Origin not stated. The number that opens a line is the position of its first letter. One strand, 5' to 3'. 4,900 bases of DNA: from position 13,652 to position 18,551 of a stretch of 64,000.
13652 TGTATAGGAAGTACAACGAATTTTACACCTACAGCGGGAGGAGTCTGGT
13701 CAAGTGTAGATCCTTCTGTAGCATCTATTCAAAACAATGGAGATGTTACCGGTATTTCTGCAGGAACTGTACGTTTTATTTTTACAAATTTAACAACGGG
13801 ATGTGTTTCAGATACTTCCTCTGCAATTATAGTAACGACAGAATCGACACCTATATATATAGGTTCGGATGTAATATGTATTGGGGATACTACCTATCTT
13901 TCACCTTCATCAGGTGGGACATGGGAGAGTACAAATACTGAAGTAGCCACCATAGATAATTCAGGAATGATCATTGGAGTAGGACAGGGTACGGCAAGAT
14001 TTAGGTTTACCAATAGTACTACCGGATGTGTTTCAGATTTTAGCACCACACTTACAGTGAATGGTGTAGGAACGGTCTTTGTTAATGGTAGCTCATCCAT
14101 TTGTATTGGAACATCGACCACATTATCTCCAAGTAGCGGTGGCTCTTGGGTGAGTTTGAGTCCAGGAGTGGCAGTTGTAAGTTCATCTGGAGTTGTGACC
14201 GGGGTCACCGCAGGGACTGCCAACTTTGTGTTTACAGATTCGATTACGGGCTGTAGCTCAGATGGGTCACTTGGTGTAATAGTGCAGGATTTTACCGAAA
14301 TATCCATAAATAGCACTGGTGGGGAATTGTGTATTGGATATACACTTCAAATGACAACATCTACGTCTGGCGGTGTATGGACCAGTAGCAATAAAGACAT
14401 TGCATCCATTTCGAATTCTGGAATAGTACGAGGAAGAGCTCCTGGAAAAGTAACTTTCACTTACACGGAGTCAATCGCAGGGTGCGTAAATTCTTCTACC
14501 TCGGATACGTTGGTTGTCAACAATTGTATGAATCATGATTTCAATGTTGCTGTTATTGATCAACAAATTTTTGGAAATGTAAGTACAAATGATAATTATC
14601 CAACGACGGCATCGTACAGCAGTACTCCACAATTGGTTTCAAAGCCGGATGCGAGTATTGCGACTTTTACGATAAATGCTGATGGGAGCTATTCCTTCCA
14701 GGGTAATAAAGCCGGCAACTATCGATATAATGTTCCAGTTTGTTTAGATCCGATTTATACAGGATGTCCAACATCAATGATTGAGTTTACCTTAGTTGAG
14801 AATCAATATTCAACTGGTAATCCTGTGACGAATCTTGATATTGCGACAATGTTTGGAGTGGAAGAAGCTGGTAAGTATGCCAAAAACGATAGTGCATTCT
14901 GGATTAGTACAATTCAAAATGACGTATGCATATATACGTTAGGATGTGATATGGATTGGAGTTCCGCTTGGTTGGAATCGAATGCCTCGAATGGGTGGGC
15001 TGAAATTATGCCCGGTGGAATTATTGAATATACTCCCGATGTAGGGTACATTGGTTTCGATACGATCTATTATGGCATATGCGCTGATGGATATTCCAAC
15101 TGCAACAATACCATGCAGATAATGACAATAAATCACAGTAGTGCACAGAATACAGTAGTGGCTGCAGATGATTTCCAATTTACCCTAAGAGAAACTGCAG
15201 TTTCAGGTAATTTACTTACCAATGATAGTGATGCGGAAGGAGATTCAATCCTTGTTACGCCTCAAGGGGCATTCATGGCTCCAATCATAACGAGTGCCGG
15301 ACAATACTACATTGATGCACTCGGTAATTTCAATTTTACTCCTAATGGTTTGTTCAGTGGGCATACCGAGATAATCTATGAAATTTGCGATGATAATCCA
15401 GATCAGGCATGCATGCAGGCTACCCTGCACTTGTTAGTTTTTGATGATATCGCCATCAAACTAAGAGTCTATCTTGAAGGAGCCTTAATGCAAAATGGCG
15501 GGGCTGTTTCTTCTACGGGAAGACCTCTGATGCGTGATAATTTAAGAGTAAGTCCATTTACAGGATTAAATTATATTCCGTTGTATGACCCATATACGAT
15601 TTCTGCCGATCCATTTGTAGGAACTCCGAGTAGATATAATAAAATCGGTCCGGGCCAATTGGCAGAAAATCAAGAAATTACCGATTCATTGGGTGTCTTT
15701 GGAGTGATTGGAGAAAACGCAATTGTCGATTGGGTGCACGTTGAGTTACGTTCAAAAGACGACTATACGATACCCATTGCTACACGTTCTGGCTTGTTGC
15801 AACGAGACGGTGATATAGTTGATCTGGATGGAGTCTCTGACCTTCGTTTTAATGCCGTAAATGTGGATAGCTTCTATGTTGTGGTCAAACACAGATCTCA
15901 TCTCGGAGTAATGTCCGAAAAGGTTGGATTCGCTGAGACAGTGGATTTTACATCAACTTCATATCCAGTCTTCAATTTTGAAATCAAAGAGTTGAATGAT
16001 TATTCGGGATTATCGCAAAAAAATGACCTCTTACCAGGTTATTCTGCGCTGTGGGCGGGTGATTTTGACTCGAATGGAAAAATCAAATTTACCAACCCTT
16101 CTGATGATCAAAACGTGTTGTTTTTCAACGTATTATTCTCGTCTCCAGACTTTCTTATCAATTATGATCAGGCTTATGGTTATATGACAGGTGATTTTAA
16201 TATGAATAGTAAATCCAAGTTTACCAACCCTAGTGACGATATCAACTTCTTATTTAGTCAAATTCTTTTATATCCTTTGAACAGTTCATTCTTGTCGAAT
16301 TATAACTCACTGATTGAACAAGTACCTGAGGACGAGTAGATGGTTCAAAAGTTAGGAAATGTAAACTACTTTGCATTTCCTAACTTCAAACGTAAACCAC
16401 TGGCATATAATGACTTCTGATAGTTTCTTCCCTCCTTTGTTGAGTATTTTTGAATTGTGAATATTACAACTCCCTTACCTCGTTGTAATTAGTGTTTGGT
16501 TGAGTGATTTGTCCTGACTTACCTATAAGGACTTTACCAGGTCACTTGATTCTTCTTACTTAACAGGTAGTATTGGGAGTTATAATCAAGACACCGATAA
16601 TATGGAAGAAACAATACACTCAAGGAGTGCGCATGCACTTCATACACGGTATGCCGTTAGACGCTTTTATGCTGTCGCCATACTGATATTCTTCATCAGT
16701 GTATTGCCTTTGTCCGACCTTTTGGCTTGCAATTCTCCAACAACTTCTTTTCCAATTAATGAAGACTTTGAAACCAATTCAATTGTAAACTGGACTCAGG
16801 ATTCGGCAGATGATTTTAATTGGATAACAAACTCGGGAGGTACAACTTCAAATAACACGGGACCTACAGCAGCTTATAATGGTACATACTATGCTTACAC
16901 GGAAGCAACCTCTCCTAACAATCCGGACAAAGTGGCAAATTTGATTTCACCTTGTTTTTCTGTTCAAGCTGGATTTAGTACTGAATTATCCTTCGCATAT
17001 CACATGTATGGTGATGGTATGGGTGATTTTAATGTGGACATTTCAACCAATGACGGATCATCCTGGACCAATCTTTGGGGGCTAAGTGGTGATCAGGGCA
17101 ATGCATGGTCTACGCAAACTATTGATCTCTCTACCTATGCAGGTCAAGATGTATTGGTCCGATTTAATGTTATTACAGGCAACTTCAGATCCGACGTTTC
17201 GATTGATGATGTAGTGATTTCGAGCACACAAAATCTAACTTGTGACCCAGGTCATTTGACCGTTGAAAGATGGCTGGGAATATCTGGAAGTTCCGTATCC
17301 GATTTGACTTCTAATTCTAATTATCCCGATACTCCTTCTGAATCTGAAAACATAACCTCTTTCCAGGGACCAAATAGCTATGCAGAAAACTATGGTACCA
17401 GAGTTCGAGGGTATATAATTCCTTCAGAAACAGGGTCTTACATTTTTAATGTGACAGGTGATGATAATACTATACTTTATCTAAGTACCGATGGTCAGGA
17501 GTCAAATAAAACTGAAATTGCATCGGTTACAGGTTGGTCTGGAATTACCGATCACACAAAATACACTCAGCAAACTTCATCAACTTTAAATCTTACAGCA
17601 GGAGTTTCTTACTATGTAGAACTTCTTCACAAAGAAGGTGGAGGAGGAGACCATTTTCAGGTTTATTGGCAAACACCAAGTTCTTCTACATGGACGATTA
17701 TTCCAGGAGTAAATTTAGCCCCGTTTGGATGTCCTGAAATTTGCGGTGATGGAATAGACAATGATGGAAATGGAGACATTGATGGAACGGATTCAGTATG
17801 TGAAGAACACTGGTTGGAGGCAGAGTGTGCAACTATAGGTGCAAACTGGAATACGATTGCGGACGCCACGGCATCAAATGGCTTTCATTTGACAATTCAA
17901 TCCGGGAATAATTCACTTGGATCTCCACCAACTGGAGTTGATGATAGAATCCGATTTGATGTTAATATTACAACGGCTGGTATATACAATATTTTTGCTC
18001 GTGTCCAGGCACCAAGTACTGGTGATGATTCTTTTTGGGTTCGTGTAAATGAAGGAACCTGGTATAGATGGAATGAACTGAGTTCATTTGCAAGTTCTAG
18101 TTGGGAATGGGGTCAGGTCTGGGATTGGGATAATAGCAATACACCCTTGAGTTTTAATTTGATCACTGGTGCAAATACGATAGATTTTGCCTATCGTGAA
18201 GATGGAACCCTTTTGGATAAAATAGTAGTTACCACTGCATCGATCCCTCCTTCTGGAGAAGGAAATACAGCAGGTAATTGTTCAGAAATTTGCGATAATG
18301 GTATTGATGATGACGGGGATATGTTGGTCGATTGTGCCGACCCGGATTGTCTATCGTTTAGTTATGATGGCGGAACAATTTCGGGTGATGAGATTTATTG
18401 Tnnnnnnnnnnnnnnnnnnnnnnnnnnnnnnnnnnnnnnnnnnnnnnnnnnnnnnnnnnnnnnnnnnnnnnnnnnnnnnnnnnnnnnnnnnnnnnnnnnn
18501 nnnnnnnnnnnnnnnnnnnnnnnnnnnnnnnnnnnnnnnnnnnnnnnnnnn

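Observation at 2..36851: Tandem triplet of giant paralogous surface-protein genes: diversified lectin-like heads on a length-invariant 5.6-kb stalk/anchor block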

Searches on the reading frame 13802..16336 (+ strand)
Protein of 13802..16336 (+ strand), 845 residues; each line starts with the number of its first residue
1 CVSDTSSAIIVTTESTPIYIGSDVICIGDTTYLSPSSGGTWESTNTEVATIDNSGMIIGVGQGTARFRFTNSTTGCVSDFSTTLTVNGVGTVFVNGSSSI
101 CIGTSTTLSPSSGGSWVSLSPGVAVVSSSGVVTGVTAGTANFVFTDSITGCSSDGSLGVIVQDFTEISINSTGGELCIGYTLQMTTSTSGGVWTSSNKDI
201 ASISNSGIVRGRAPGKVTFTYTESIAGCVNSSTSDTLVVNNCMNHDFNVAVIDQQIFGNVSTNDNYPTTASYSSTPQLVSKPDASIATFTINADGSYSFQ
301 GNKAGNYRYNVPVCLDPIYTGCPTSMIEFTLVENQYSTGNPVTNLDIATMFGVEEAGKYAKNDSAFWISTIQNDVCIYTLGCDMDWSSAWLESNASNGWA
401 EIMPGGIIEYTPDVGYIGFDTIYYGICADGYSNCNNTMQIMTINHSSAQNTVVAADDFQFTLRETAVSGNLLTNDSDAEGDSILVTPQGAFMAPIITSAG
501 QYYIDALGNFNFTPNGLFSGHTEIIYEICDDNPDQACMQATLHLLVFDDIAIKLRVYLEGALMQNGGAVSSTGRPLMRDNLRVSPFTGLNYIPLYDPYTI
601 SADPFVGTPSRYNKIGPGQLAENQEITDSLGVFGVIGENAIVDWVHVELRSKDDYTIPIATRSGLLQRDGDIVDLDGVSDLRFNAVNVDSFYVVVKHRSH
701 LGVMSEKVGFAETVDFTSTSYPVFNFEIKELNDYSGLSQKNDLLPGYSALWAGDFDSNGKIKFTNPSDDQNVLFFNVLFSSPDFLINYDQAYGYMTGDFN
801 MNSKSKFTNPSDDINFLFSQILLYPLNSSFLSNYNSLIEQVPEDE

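Call 5: search_protein_families(library=pfam, proteins=[window:13802-16336:+], max_evalue=0.01)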
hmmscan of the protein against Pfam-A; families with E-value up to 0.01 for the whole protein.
window:13802-16336:+ (845 aa): 6 families
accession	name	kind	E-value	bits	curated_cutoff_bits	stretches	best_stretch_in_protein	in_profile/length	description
PF02368.24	Big_2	-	3.2e-12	46.7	22.8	1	181-223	19-68/79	Bacterial Ig-like domain (group 2)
PF17963.7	Big_9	-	6.7e-12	46.6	23.6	1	453-536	5-82/89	Bacterial Ig domain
PF17892.7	Cadherin_5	-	8e-08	32.5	26.5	1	456-542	18-95/98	Cadherin-like domain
PF22359.2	Big-like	-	4.4e-07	30.5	27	1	116-140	5-29/48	Bacterial Ig-like domain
PF25354.1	Ig_NUP210_16th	-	6.1e-05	22.9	27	0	186-222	25-62/72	NUP210-like, Ig-like domain 16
PF17803.7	Cadherin_4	-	0.00034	21.5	25.1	1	442-512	4-71/71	Bacterial cadherin-like domain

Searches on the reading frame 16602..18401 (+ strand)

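Call 6: search_protein_families(library=pfam, proteins=[window:16602-18401:+], max_evalue=0.01)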
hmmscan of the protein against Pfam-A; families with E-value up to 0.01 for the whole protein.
window:16602-18401:+ (600 aa): 4 families
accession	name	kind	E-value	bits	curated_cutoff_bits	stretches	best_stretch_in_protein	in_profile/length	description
PF00629.30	MAM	-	1e-22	81.1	26.4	1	55-209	2-155/158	MAM domain, meprin/A5/mu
PF07691.17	PA14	-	2.5e-10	40.8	24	1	258-361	40-138/147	PA14 domain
PF10528.15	GLEYA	-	1.1e-05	26.1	26.2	1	267-354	4-87/91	GLEYA domain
PF17829.7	GH115_C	-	0.0074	16.6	24.1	0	449-554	57-169/172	Glycosyl hydrolase family 115 C-terminal domain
